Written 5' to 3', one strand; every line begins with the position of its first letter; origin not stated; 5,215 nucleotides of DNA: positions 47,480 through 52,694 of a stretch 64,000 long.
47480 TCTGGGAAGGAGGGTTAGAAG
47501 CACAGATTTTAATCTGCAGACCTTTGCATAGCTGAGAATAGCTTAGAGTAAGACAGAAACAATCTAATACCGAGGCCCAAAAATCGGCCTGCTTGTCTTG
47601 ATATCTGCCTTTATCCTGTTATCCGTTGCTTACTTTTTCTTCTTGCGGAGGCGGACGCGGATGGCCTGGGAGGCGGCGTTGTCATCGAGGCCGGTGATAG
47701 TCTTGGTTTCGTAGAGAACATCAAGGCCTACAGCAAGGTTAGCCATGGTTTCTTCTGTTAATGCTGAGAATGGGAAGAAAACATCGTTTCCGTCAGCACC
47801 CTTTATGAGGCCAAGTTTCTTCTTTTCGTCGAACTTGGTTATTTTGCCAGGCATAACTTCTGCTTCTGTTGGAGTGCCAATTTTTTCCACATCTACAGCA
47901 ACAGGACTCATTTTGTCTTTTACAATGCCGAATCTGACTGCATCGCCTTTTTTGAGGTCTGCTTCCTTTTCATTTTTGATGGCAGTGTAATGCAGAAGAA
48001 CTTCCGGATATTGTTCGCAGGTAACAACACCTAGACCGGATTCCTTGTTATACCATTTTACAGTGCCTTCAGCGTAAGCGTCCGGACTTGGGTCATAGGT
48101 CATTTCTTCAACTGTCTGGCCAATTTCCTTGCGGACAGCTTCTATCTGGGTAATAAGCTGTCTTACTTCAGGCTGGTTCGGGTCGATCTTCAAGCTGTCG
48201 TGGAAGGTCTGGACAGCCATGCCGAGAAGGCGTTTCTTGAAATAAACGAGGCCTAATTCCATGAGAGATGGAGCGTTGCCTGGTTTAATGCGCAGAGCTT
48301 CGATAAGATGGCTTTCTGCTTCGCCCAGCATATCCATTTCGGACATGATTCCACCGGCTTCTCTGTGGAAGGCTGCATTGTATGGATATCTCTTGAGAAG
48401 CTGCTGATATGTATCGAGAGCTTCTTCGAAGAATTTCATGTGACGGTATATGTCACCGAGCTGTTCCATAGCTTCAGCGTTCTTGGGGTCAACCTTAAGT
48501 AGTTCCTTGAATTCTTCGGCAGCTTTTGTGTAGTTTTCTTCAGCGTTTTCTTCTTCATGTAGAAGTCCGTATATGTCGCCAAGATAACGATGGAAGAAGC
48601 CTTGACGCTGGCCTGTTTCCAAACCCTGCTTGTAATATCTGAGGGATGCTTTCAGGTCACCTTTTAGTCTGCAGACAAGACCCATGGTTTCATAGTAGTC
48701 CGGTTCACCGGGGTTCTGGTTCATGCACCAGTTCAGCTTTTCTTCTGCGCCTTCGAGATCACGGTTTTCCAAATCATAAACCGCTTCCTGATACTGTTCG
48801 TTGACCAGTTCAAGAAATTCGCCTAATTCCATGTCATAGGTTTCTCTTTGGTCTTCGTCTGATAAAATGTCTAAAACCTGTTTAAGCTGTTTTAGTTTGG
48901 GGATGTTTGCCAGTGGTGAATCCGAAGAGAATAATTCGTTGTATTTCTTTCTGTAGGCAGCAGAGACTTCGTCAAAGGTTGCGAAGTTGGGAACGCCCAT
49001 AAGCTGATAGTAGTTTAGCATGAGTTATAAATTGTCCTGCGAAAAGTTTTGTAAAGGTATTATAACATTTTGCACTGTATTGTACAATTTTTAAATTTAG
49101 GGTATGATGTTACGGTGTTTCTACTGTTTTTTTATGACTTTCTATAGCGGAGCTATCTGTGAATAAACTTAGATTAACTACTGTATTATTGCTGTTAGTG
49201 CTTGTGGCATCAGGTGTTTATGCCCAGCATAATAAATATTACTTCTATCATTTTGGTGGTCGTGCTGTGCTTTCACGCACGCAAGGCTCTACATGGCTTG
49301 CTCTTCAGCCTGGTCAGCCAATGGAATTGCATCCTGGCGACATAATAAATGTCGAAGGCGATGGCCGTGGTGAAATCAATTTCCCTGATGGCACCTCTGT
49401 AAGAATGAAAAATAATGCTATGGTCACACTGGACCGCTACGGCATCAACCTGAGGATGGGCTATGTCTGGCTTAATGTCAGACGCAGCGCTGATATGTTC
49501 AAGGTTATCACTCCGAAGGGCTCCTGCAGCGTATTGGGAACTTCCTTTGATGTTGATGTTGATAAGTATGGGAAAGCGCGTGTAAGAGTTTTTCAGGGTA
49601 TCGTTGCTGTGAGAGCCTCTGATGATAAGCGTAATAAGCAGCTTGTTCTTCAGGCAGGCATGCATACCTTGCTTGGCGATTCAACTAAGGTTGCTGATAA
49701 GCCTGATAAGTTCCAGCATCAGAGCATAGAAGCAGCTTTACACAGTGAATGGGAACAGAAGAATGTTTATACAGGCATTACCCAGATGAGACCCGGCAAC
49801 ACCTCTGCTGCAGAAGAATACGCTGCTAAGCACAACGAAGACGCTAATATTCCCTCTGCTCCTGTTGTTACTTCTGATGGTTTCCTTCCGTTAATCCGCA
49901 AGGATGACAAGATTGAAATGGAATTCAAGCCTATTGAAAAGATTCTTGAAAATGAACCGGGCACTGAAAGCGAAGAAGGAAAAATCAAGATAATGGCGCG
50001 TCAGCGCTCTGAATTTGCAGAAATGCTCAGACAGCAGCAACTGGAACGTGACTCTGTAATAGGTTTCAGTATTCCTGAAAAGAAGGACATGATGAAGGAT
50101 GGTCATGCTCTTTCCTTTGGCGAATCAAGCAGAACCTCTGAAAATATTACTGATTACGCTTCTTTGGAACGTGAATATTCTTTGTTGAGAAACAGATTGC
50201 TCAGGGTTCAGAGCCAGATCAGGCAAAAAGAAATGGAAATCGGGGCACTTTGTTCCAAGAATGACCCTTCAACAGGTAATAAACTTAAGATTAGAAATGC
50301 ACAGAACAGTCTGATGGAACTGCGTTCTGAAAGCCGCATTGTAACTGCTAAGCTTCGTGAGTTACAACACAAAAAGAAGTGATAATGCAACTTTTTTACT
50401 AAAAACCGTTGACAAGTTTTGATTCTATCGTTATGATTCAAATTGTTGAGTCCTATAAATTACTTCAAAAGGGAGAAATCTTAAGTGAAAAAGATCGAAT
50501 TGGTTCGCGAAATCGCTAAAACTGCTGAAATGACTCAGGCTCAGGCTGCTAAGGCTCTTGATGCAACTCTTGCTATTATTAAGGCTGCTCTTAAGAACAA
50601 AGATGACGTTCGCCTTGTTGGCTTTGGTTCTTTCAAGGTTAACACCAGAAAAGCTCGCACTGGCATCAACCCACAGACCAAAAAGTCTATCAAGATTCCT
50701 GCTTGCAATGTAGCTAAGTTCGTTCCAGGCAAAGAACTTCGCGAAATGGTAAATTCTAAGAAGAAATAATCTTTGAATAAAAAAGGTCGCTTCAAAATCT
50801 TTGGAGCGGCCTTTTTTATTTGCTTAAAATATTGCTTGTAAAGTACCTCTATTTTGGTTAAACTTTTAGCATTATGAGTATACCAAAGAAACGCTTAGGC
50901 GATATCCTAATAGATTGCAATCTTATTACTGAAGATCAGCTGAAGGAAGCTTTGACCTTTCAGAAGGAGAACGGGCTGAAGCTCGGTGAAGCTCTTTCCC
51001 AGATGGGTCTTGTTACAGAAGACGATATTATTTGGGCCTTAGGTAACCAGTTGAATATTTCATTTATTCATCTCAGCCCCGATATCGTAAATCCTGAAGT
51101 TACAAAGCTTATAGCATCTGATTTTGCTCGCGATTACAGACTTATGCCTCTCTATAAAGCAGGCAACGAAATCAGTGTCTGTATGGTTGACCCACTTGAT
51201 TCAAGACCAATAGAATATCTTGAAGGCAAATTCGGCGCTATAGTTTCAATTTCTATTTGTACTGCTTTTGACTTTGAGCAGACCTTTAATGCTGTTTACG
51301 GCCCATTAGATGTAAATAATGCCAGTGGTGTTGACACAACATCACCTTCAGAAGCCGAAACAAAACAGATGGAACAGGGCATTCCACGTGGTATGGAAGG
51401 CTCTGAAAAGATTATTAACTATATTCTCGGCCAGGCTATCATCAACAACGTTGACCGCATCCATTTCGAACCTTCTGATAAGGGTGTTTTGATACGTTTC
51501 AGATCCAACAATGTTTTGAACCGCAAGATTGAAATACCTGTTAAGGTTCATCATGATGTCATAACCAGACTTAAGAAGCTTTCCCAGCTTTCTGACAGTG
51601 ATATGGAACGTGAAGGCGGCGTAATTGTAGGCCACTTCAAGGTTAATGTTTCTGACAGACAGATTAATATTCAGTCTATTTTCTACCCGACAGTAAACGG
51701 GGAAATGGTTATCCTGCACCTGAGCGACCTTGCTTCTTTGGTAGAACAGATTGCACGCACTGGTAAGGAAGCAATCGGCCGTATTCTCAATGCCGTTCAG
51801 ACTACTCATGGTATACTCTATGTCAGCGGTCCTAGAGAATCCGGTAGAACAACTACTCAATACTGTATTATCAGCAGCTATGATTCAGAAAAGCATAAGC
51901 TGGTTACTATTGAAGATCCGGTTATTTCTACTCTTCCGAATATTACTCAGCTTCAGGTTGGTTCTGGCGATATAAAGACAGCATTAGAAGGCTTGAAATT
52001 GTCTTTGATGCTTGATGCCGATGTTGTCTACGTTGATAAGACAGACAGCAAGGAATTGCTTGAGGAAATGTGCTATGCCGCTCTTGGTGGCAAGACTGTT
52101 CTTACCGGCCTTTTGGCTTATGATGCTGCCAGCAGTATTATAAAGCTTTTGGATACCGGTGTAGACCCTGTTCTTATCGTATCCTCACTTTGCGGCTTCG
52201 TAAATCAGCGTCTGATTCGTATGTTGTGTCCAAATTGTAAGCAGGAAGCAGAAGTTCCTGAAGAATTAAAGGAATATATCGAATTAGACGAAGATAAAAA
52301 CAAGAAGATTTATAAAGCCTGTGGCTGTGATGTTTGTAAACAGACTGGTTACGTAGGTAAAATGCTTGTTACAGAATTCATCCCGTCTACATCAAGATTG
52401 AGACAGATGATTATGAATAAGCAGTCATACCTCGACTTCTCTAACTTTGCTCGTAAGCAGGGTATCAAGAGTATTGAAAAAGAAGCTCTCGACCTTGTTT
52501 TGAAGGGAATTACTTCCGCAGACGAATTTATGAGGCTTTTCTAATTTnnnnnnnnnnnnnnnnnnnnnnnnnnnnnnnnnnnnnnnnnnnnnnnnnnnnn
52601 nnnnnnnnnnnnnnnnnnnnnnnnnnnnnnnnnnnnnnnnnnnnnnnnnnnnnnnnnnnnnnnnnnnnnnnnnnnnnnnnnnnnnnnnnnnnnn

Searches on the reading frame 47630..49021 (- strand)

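Call 20: search_protein_families(library=pfam, proteins=[window:47630-49021:-], max_evalue=0.00001)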
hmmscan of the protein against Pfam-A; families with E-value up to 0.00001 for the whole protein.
window:47630-49021:- (463 aa): 13 families
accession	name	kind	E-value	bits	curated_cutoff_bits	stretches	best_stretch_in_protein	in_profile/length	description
PF00313.28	CSD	-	7.2e-22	77.5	27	2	318-380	2-65/66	'Cold-shock' DNA-binding domain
PF07719.23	TPR_2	-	1.5e-16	59.5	27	0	182-215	1-34/34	Tetratricopeptide repeat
PF14559.12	TPR_19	-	5.1e-14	52.8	25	1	160-219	3-62/68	Tetratricopeptide repeat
PF13424.12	TPR_12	-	5.6e-13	49.3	30.1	1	146-212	8-75/77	Tetratricopeptide repeat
PF13428.12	TPR_14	-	9.1e-13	48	23.5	0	187-222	6-41/44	Tetratricopeptide repeat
PF00515.34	TPR_1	-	1.3e-12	47.4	27.8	0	251-282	2-33/34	Tetratricopeptide repeat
PF13181.12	TPR_8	-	2e-12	46.7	25.7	0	182-213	1-32/34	Tetratricopeptide repeat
PF13432.12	TPR_16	-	2.1e-12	47.7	32.7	1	162-216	11-65/65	Tetratricopeptide repeat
PF13414.12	TPR_11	-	2.7e-11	43.4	26.8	0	161-192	7-38/42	TPR repeat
PF13431.12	TPR_17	-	1.1e-10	41.4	24.4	0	171-196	2-27/34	Tetratricopeptide repeat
PF23914.1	TPR_CcmH_CycH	-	4.7e-08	33.5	42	0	159-215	98-154/158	Cytochrome c-type biogenesis protein H TPR domain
PF00226.36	DnaJ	-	2.8e-07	31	27.8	1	3-63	1-63/63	DnaJ domain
PF13174.12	TPR_6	-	3.3e-06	27.8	26.3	0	183-213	1-31/33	Tetratricopeptide repeat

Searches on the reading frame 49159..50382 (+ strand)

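Call 20: search_protein_families(library=pfam, proteins=[window:49159-50382:+], max_evalue=0.00001)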
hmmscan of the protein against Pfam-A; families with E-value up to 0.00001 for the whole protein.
window:49159-50382:+ (407 aa): 1 family
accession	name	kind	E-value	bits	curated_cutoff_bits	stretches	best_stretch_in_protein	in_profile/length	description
PF04773.18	FecR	-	3.9e-13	50.1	24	1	63-149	3-96/97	FecR protein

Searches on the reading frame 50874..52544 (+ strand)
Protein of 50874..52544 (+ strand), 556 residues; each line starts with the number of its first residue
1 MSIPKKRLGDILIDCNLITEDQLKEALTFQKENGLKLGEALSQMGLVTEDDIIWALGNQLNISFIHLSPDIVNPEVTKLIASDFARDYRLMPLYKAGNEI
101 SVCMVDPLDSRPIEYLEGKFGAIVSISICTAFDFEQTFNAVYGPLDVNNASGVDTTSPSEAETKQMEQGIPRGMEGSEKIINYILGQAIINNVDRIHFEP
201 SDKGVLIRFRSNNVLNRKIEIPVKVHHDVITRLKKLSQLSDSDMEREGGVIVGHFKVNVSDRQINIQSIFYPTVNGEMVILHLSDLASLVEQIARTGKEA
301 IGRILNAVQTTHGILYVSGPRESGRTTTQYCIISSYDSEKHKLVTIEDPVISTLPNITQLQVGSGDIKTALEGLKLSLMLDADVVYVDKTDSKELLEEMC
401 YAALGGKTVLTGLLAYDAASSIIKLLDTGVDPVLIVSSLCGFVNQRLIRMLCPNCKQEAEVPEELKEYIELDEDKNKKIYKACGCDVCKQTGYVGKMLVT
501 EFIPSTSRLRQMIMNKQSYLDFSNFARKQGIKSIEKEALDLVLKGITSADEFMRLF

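Call 20: search_protein_families(library=pfam, proteins=[window:50874-52544:+], max_evalue=0.00001)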
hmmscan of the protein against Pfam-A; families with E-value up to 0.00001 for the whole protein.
window:50874-52544:+ (556 aa): 2 families
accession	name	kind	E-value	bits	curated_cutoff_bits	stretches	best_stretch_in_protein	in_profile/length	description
PF00437.27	T2SSE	-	2.5e-57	194.7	24.9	1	178-554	9-370/370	Type II/IV secretion system protein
PF05157.20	MshEN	-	3.8e-12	46.5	23.1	1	61-144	2-86/90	MshEN domain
